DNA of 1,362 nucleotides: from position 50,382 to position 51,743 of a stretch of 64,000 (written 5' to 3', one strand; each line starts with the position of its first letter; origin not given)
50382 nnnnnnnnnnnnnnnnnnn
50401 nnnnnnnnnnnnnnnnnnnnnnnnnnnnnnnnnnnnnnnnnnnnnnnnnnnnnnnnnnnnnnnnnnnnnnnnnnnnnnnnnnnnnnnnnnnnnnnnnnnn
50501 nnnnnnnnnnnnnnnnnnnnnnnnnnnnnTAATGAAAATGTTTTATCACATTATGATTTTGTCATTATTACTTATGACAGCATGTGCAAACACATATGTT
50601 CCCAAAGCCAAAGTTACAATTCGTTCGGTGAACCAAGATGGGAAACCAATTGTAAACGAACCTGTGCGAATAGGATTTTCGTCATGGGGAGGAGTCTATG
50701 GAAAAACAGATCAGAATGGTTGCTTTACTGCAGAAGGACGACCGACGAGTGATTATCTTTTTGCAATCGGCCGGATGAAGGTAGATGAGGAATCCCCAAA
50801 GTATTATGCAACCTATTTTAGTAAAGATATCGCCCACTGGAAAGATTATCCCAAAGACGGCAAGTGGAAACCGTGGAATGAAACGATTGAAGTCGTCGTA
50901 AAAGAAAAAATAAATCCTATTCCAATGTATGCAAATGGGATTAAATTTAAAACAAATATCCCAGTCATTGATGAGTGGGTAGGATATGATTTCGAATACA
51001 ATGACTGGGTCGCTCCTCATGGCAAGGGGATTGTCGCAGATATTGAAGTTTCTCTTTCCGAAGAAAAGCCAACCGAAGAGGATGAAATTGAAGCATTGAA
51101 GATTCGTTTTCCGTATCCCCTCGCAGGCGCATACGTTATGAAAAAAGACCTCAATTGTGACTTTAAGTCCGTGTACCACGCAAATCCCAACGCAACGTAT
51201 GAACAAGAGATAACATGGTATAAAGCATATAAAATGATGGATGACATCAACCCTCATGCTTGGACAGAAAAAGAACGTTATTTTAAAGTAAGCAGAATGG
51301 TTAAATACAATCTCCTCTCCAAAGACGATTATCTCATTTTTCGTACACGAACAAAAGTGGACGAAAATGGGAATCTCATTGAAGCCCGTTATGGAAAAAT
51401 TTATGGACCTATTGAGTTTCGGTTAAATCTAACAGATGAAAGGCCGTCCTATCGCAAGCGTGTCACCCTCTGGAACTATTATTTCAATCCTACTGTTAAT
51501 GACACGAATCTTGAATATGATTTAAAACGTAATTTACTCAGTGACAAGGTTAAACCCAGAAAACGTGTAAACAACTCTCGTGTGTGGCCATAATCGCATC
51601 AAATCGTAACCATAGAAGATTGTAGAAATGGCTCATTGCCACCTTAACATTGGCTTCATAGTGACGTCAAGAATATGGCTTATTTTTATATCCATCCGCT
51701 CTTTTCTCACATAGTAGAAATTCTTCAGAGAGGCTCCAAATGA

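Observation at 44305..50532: Giant secreted protein combining thrombospondin type-3 calcium repeats, three NIDO-like domains and a C-terminal lipase-like alpha/beta hydrolase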

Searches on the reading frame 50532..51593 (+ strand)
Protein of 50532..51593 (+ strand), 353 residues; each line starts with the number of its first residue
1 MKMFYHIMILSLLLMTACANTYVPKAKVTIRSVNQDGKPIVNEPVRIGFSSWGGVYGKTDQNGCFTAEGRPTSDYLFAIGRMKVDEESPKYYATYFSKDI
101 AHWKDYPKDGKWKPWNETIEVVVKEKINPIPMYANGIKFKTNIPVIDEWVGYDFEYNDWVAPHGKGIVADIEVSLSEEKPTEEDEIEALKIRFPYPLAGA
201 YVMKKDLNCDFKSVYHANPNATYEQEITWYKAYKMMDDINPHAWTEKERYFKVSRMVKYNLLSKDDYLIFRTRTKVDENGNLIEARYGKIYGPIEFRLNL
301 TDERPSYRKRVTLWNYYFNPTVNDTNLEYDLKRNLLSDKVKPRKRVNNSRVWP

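Call 7: search_protein_families(library=pfam, proteins=[window:50532-51593:+], max_evalue=0.01)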
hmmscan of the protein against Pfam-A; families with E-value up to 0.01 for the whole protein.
window:50532-51593:+ (353 aa): 0 families

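Call 37: find_homologous_proteins(query=window:50532-51590:+)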
Query window:50532-51590:+ (353 aa): 127 proteins with E <= 0.001 among 1209 candidates; the best 120 are listed.
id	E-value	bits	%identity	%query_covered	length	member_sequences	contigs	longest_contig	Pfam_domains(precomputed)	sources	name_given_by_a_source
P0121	1.8e-216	737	89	100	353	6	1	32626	-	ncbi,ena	-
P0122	6.5e-214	728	87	100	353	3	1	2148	-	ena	-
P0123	4.3e-200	683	82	100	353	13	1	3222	-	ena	-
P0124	2.6e-193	660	80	100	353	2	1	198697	-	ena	-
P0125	2.5e-184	631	79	98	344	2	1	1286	-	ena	-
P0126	7.7e-184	629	79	98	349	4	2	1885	-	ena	-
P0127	2.8e-183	627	77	100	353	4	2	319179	-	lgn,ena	-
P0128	5.3e-175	600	74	100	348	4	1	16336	-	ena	-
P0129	8.6e-170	583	73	98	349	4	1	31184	-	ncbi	-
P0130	6.1e-165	567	91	74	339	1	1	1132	-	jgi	jgi:hypothetical protein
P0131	3.4e-124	433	89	61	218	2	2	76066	-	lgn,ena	-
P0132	4.7e-122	426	61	93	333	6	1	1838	-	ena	-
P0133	2.4e-116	407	58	94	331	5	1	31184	-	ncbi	-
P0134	9.1e-105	369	54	93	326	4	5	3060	-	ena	-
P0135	4.4e-103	364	55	93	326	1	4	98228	-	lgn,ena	-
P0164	1.5e-35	141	32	98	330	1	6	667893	PF13620.13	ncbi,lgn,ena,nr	ncbi:MAG: carboxypeptidase-like regulatory domain-containing protein [Kiritimatiellae bacterium]|nr:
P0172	1.2e-33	135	34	90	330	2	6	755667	-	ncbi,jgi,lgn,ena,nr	ncbi:MAG: carboxypeptidase regulatory-like domain-containing protein [Kiritimatiellae bacterium]|nr:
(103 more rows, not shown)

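Call 38: find_encoding_contigs(protein=P0164, flank=10000, max_places=2)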
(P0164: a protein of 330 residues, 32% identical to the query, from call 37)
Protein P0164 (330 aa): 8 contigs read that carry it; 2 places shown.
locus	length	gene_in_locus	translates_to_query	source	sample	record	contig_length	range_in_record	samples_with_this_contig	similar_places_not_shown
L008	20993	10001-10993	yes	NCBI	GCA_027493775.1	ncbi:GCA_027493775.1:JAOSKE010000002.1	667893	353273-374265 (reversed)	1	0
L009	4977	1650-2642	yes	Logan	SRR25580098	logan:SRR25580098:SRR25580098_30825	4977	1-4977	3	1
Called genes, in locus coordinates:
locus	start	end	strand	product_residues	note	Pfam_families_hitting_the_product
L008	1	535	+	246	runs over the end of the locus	PF02698:DUF218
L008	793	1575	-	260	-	PF01182:Glucosamine_iso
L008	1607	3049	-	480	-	-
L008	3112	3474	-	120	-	PF00453:Ribosomal_L20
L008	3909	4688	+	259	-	PF01738:DLH, PF00326:Peptidase_S9 (faint)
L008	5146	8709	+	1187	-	PF18884:TSP3_bac (faint)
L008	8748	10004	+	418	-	PF12697:Abhydrolase_6 (faint)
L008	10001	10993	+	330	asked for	PF13620:CarboxypepD_reg (weak)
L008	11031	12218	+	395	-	PF12697:Abhydrolase_6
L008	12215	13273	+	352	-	PF02369:Big_1 (faint)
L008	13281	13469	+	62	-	-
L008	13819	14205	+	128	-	-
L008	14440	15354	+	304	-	PF02086:MethyltransfD12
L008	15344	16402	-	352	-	PF09566:RE_SacI_N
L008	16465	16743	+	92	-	-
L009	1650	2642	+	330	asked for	PF13620:CarboxypepD_reg (weak)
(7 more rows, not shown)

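Call 39: find_encoding_contigs(protein=P0172, flank=10000, max_places=2)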
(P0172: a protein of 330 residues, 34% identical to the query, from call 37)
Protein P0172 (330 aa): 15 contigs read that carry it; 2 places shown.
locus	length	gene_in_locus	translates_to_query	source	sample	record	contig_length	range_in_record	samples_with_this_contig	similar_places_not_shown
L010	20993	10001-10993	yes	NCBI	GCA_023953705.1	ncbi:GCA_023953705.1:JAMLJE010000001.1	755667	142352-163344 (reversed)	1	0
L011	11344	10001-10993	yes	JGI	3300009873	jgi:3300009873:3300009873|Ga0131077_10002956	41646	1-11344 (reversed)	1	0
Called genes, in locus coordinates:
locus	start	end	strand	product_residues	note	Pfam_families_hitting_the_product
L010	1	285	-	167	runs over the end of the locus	-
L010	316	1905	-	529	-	-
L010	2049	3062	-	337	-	PF02625:XdhC_CoxI, PF13478:XdhC_C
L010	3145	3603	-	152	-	-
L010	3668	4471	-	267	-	PF01048:PNP_UDP_1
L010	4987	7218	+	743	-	PF07719:TPR_2 (faint), PF13424:TPR_12 (faint)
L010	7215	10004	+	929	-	-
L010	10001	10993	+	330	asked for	-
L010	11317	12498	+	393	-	-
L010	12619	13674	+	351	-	-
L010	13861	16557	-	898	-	PF23166:Ig_N_CWD1, PF17957:Big_7 (weak), PF02922:CBM_48 (weak), PF00128:Alpha-amylase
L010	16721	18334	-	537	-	PF13632:Glyco_trans_2_3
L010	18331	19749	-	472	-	-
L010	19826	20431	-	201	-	PF01725:Ham1p_like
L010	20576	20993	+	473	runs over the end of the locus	PF03062:MBOAT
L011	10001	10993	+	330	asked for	-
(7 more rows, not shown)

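Call 69: search_protein_families(library=pfam, alignment_id=A4, max_evalue=1)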
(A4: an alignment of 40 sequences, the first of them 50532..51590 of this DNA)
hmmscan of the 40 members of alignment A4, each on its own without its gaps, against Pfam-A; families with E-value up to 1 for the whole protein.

A. member 1, window:50532-51590:+ (353 aa): 1 family
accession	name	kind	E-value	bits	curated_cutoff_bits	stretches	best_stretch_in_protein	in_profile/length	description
PF17789.7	MG4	-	0.077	13.7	24.7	1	28-63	18-54/95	Macroglobulin domain MG4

B. families by the number of members that match (of 40 scanned): 31 families (the first 25 are shown)
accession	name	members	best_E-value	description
PF02369.22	Big_1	21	1.1e-05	Bacterial Ig-like domain (group 1)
PF13620.12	CarboxypepD_reg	19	2.3e-06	Carboxypeptidase regulatory-like domain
PF24107.1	DUF7382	12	0.00012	Domain of unknown function (DUF7382)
PF17789.7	MG4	9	0.00024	Macroglobulin domain MG4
PF13115.11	YtkA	7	0.0019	YtkA-like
PF18565.7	Glyco_hydro2_C5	7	0.027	Glycoside hydrolase family 2 C-terminal domain 5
PF09134.16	Invasin_D3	3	0.015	Invasin, domain 3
PF08139.17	LPAM_1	3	0.58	Prokaryotic membrane lipoprotein lipid attachment site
PF22959.3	Ig_NUP210_15th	2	0.013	NUP210 Ig-like domain 15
PF10670.15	DUF4198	2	0.026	Domain of unknown function (DUF4198)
PF20598.4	DUF6795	2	0.086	Domain of unknown function (DUF6795)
PF05751.16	FixH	2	0.094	FixH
PF19647.4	DUF6150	2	0.15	Family of unknown function (DUF6150)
PF05964.19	FYRN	1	0.0018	F/Y-rich N-terminus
PF16371.11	MetallophosN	1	0.025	N terminal of Calcineurin-like phosphoesterase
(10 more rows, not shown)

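Call 70: search_solved_structures(query=A4, max_evalue=10)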
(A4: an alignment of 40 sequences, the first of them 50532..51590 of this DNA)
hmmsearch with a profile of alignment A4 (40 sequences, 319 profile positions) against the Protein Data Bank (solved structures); distinct sequences matched with E-value up to 10: 8.
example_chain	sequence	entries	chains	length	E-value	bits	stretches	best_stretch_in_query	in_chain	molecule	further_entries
3e8v_A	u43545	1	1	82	0.0043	19.9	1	30-91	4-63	Possible transglutaminase-family protein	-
8qox_B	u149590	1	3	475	0.0065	19.3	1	26-101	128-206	Conserved membrane protein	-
1cwv_A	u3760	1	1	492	0.02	17.7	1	24-83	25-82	INVASIN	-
5n40_A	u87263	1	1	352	0.041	16.7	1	12-82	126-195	Putative invasin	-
4mvl_A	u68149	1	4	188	0.17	14.7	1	102-151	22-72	Neutrophil gelatinase-associated lipocalin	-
4wi0_B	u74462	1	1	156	0.4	13.4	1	40-96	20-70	Cellulosomal scaffoldin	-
4u3s_B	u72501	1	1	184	0.56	12.9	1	40-96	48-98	Cellulosomal scaffoldin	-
7olc_SV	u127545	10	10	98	2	11.1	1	23-70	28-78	40S ribosomal protein S21-like protein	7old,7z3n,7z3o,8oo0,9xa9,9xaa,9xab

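Call 92: list_cluster_members(proteins=[P0121, P0129, P0012, P0011, P0016, P0025, P0028, P0040, P0053, P0075])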
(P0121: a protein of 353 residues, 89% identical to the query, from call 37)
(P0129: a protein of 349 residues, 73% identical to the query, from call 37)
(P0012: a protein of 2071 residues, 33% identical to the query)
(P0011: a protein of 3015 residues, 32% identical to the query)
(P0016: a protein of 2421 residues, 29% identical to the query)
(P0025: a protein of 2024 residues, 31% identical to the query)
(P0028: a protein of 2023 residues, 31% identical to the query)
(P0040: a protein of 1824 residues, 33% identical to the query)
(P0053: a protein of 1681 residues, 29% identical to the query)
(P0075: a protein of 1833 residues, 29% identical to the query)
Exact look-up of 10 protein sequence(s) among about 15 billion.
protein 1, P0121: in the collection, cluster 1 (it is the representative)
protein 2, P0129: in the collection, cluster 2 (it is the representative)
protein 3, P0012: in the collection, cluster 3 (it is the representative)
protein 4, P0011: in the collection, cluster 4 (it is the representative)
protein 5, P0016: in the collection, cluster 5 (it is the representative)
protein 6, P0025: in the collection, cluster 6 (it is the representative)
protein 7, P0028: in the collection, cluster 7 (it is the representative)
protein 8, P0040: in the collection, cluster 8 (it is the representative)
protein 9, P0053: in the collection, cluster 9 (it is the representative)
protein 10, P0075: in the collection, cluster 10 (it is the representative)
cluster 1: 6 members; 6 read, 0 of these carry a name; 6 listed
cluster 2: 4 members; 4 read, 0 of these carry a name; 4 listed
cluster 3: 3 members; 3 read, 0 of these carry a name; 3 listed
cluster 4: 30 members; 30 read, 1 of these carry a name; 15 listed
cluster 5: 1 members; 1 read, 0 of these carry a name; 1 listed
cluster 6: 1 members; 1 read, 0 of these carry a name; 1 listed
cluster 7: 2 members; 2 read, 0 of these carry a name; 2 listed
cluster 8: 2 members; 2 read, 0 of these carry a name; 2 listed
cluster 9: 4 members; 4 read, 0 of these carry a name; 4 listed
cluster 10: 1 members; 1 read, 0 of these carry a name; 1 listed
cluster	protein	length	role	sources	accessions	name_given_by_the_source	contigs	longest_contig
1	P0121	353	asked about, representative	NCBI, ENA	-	-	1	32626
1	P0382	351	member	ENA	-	-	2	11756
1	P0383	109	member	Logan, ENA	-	-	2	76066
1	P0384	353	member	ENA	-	-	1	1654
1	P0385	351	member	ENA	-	-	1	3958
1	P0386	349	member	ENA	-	-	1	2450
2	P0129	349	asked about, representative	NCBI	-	-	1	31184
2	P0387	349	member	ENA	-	-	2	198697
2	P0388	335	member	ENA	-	-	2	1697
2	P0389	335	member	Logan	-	-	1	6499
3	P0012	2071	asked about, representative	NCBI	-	-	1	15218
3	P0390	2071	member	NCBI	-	-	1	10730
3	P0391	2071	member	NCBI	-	-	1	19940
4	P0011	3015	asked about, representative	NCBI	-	-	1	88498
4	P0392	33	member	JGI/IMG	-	hypothetical protein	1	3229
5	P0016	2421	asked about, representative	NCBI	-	-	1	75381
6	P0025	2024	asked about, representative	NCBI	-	-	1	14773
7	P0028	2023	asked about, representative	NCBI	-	-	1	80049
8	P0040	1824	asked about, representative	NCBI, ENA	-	-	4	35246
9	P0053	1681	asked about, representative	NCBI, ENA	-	-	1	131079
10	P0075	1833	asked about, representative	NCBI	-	-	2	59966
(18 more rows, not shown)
